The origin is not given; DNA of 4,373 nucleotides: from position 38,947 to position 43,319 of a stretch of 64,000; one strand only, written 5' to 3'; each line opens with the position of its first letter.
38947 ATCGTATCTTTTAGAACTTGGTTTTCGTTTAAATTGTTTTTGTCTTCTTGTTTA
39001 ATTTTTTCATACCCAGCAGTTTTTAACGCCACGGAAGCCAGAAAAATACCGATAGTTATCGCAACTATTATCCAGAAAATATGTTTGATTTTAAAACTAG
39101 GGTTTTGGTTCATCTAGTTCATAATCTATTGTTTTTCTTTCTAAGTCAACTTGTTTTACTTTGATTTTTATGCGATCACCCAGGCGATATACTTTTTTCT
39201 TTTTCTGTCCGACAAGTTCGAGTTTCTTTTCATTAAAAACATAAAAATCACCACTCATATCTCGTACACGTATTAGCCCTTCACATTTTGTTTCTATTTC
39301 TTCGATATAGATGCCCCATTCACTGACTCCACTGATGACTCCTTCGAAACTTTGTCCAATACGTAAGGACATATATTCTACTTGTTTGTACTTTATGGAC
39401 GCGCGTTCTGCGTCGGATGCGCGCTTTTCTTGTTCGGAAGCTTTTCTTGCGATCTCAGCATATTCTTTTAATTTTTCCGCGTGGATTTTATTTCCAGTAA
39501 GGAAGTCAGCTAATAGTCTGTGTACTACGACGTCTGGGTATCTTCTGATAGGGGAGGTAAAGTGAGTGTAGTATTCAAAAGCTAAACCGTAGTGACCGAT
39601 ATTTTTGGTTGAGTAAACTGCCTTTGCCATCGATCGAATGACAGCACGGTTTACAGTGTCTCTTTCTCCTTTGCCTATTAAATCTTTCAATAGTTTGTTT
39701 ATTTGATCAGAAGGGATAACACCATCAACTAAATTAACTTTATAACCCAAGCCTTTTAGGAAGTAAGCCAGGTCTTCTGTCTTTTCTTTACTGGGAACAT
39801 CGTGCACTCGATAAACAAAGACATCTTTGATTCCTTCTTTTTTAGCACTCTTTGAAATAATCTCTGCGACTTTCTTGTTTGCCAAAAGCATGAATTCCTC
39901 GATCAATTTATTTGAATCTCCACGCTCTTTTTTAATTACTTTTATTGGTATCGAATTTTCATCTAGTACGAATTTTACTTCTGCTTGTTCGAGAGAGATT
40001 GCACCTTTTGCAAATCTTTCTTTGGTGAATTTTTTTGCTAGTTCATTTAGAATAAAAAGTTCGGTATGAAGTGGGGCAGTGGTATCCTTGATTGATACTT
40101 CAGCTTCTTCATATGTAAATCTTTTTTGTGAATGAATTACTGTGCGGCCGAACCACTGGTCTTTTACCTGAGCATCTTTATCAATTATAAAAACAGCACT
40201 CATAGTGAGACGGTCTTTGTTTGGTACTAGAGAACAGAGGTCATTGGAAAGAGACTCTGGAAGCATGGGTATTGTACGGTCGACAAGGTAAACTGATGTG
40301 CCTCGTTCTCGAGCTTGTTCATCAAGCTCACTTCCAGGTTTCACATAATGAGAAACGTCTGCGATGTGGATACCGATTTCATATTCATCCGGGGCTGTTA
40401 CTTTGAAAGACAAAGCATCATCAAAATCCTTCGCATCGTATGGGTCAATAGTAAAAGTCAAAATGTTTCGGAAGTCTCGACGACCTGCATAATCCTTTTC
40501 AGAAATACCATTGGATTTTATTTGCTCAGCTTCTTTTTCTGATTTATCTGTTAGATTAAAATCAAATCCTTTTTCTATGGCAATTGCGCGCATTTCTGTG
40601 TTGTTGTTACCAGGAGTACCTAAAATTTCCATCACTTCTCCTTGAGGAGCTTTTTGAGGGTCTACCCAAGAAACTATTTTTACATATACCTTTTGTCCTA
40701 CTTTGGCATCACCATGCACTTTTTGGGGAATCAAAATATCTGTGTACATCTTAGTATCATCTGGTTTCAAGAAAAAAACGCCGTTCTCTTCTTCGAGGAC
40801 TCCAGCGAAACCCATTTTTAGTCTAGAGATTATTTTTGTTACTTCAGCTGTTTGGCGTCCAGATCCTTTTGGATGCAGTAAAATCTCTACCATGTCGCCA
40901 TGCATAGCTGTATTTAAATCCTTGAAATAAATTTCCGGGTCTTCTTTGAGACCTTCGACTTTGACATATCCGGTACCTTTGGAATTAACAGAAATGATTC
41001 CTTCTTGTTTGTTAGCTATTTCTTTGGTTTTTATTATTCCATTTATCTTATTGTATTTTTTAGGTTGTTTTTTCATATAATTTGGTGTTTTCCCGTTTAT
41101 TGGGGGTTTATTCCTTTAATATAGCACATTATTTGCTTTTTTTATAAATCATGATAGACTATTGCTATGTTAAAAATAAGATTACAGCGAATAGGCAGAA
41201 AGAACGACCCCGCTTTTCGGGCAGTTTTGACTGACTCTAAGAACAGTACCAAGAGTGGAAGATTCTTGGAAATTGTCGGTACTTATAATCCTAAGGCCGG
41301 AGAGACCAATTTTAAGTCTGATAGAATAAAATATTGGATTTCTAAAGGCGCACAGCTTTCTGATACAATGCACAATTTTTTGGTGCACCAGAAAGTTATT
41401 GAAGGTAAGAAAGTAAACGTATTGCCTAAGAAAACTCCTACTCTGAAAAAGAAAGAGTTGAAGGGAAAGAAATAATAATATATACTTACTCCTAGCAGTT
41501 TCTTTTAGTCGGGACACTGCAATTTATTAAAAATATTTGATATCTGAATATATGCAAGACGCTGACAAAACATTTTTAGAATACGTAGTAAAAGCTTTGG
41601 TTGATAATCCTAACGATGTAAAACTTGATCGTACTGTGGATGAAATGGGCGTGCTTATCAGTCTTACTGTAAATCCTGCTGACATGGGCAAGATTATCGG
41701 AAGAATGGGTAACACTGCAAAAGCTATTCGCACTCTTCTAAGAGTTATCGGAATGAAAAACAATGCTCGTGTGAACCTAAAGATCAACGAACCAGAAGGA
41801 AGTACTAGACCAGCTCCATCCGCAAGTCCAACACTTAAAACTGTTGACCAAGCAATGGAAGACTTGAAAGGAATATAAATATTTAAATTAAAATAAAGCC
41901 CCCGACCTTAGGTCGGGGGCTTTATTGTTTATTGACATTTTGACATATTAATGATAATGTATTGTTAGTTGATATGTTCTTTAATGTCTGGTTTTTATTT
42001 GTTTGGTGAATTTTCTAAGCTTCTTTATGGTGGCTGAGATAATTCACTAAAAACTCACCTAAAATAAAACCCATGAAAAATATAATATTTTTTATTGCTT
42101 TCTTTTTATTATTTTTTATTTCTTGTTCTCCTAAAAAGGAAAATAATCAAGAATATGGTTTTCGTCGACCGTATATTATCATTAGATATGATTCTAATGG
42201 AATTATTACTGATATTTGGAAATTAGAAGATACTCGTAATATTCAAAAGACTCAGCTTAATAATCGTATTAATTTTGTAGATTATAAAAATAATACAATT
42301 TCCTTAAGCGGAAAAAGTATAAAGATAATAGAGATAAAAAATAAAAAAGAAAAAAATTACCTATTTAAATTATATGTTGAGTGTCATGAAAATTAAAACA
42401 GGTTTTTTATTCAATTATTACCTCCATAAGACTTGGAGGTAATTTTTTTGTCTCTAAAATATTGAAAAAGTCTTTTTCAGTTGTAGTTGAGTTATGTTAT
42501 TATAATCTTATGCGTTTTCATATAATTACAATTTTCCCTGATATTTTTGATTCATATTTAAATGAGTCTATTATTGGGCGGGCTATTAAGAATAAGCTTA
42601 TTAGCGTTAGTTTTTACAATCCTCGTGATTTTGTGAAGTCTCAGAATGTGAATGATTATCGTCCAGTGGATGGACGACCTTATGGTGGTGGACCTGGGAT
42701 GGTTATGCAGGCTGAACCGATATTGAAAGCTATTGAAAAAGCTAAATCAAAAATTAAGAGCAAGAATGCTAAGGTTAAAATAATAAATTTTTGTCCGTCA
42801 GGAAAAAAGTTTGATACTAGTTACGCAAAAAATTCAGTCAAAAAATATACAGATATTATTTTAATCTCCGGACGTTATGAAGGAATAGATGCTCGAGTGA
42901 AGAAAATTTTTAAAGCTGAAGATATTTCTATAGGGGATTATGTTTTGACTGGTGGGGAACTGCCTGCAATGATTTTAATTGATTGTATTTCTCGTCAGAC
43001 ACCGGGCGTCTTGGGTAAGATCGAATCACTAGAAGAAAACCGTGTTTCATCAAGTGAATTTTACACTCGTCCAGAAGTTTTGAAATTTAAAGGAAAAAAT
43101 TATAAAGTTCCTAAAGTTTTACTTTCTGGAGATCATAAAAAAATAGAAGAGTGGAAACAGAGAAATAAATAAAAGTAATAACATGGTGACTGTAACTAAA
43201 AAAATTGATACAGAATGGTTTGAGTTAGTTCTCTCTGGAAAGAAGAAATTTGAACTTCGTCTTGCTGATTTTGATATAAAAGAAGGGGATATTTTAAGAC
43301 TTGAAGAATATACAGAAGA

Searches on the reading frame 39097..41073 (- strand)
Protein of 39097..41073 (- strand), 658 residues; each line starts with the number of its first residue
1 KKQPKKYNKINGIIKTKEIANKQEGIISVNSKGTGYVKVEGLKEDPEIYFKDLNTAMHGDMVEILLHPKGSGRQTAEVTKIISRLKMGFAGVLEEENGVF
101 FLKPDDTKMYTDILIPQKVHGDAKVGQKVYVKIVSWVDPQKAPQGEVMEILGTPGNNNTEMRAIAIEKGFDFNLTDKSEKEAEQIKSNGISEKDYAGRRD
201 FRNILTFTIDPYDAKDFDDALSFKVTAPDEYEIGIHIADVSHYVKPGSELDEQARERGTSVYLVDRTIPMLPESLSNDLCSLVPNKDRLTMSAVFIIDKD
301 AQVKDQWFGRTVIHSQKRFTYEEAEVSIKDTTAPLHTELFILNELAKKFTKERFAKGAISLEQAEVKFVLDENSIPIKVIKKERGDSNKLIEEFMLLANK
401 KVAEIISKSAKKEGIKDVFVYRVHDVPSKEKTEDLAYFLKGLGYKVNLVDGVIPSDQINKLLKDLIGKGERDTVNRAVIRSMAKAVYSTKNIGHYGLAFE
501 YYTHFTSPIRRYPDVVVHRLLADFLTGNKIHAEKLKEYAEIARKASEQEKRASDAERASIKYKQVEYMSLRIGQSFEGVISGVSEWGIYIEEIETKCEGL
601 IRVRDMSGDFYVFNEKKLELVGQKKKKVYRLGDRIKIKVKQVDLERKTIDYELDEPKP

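Call 44: search_protein_families(library=pfam, proteins=[window:39097-41073:-], max_evalue=0.001)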
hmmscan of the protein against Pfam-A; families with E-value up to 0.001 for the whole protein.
window:39097-41073:- (658 aa): 5 families
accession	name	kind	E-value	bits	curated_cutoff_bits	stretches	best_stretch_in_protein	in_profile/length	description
PF00773.25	RNB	-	4.5e-109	365.1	29.3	1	198-526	1-325/326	RNB domain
PF17876.7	CSD2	-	4e-20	72.1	26.2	1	101-169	1-68/74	Cold shock domain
PF08206.17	OB_RNB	-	5.4e-11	42.5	24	1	25-80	1-57/58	Ribonuclease B OB domain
PF00575.29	S1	-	7.8e-08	33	22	1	571-650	3-70/74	S1 RNA binding domain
PF17849.7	OB_Dis3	-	1.4e-07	31.9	22.8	1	102-168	4-76/77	Dis3-like cold-shock domain 2 (CSD2)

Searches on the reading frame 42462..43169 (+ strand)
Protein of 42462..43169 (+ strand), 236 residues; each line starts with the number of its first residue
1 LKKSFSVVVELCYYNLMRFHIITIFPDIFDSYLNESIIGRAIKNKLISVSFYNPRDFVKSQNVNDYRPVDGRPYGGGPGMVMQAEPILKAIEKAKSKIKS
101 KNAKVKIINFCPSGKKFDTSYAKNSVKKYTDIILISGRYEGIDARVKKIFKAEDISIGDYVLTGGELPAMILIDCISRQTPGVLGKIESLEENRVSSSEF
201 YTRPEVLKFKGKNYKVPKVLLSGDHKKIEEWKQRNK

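Call 44: search_protein_families(library=pfam, proteins=[window:42462-43169:+], max_evalue=0.001)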
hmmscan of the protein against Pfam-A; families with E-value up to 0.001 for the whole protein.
window:42462-43169:+ (236 aa): 1 family
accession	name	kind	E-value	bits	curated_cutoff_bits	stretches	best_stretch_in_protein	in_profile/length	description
PF01746.26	tRNA_m1G_MT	-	6.2e-39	134.2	27.3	1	39-234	2-184/195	tRNA (Guanine-1)-methyltransferase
